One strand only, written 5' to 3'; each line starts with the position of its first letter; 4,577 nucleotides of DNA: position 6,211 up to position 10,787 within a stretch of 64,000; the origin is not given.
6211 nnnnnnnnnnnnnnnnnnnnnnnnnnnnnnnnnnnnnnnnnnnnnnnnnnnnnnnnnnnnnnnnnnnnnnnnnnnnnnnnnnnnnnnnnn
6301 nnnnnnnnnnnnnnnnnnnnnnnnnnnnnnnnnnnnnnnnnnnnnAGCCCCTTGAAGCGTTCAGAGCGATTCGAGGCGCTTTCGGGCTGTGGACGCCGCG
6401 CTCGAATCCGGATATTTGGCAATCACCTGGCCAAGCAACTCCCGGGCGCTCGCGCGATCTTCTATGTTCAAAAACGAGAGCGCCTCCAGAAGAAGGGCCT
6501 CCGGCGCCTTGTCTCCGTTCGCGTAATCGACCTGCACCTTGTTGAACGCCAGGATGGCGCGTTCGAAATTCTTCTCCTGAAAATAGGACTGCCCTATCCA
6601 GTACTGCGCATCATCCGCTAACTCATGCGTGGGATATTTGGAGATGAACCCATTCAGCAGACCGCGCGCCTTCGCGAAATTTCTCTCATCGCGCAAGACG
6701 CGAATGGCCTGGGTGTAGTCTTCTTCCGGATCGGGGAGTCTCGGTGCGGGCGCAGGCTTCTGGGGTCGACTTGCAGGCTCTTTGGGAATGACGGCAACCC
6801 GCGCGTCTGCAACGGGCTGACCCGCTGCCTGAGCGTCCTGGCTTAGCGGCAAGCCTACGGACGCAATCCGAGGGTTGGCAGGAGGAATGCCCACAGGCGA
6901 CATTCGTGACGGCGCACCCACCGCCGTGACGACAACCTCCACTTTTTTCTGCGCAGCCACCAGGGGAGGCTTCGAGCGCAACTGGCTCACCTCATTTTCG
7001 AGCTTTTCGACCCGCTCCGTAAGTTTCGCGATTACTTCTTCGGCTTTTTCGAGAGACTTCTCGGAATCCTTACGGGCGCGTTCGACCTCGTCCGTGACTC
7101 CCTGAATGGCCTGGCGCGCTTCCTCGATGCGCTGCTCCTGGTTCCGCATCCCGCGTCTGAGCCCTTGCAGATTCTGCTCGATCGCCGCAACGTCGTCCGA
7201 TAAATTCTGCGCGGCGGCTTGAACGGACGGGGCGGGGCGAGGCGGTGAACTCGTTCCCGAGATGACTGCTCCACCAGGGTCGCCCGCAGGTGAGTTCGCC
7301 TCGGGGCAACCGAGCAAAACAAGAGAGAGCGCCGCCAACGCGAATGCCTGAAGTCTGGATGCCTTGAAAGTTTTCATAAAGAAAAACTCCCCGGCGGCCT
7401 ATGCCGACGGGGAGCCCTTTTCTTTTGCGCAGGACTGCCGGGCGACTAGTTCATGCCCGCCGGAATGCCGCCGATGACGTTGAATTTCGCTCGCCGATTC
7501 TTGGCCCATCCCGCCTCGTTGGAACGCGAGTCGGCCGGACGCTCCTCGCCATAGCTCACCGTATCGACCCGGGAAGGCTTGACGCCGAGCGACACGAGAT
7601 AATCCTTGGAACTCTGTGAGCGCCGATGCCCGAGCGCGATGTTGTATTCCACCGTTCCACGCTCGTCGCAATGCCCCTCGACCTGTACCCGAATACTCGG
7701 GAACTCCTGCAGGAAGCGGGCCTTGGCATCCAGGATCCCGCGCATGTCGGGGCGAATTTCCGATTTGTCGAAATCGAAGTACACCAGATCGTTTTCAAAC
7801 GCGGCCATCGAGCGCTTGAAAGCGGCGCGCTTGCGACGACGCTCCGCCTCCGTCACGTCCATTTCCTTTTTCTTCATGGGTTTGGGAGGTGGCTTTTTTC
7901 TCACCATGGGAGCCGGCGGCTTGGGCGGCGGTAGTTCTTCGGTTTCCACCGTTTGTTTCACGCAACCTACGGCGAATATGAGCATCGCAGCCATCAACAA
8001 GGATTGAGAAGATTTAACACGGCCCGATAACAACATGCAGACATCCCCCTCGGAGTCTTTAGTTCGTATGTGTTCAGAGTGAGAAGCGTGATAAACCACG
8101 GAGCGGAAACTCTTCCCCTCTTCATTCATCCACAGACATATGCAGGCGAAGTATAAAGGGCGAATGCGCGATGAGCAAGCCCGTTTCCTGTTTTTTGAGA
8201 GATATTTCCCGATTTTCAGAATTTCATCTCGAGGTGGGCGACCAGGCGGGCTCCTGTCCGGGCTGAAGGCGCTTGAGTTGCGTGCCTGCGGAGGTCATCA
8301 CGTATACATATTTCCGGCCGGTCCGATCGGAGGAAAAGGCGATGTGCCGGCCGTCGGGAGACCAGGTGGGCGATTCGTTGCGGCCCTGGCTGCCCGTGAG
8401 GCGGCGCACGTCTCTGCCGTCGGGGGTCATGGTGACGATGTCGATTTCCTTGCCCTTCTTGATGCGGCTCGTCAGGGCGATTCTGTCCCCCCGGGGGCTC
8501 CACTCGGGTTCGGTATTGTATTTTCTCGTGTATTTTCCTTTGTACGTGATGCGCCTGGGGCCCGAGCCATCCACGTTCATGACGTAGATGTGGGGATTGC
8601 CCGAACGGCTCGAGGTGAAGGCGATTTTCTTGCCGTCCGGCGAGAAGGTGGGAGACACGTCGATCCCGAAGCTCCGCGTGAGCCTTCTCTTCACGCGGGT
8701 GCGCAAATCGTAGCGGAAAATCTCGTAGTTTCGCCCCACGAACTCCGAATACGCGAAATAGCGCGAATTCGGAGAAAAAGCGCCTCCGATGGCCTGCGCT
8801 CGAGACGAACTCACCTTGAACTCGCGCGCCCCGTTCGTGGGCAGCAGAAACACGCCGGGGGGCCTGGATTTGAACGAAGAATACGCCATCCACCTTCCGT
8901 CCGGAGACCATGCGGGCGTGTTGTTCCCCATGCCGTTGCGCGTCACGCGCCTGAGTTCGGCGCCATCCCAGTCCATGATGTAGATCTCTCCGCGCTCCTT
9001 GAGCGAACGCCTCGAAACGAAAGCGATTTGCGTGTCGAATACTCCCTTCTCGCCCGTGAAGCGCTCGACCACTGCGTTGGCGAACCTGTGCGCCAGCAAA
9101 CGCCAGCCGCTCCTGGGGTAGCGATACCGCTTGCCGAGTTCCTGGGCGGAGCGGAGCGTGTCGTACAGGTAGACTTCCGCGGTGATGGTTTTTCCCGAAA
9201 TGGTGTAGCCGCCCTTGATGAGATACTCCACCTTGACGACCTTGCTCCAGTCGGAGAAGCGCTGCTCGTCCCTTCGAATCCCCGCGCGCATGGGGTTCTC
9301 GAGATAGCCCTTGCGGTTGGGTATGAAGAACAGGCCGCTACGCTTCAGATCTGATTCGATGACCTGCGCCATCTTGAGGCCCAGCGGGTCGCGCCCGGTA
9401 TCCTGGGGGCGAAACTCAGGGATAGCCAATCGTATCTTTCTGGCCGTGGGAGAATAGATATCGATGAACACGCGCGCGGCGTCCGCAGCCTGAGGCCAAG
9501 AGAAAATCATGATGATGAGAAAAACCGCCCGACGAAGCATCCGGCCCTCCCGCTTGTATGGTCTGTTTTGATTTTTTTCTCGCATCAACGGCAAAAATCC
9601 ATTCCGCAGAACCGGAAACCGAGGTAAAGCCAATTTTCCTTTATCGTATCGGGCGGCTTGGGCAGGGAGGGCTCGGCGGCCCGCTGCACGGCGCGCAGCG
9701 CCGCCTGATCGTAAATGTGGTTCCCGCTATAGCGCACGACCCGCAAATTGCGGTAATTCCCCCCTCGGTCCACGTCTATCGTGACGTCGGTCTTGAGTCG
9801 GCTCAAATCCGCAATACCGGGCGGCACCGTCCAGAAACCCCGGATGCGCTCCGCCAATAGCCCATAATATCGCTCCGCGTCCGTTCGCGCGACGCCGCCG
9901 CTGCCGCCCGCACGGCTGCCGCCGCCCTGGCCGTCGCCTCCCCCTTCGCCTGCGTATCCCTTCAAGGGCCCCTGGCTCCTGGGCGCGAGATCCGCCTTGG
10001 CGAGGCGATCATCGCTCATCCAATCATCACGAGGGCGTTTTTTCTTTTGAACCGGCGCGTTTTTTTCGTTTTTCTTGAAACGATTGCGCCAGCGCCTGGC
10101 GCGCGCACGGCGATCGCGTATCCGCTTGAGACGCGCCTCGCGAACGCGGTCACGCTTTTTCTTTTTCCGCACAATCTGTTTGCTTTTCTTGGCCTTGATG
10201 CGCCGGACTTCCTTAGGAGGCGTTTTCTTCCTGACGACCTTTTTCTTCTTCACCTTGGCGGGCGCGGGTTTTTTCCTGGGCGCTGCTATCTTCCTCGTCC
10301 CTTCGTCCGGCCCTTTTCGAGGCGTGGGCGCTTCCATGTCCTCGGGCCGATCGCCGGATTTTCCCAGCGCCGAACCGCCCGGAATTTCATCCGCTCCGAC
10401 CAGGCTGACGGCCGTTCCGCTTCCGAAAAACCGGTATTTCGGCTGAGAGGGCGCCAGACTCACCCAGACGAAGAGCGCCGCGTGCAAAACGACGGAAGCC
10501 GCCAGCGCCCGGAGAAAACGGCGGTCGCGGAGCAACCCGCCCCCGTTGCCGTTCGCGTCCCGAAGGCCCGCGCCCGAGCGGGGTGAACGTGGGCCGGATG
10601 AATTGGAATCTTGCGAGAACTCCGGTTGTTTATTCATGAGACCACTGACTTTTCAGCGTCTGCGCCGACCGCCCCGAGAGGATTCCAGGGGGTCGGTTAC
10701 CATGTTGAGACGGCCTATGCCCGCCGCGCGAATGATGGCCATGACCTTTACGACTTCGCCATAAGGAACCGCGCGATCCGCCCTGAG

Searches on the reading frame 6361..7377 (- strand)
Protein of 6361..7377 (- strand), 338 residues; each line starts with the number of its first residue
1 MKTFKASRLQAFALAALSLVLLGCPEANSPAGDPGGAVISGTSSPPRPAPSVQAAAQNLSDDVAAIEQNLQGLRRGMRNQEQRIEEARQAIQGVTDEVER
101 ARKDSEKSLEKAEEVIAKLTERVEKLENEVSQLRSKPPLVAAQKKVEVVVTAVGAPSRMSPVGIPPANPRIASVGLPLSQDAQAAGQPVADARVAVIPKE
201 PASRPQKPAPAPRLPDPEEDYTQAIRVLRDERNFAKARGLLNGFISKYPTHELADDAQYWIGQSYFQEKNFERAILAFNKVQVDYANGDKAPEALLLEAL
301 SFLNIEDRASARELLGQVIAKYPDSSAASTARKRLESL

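Call 79: search_protein_families(library=pfam, proteins=[window:6361-7377:-], max_evalue=0.00001)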
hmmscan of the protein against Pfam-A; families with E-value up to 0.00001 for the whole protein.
window:6361-7377:- (338 aa): 4 families
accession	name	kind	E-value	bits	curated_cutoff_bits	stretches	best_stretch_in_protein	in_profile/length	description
PF13174.12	TPR_6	-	2.3e-14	53.4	26.3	0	293-325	1-33/33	Tetratricopeptide repeat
PF13432.12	TPR_16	-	1.2e-09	38.8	32.7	1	225-283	4-59/65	Tetratricopeptide repeat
PF13428.12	TPR_14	-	1.3e-06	28.9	23.5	0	292-329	1-38/44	Tetratricopeptide repeat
PF13525.12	YfiO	-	7e-06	26.4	25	0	218-337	6-135/203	Outer membrane lipoprotein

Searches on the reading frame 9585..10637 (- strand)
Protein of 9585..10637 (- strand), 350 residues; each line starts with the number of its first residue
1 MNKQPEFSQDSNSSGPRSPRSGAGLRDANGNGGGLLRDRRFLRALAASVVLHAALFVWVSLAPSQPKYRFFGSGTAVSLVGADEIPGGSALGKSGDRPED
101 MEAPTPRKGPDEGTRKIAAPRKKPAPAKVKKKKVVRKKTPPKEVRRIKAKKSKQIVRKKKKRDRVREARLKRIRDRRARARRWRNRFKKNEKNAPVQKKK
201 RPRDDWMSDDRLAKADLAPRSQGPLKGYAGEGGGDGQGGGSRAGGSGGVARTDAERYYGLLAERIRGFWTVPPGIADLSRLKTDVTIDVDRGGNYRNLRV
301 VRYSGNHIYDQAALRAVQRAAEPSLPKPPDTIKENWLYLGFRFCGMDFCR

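Call 79: search_protein_families(library=pfam, proteins=[window:9585-10637:-], max_evalue=0.00001)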
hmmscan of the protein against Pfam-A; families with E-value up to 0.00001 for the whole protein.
window:9585-10637:- (350 aa): 1 family
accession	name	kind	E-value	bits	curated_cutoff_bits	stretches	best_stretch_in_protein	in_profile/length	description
PF13103.11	TonB_2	-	3.5e-13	49.9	22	1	256-338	3-82/85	TonB C terminal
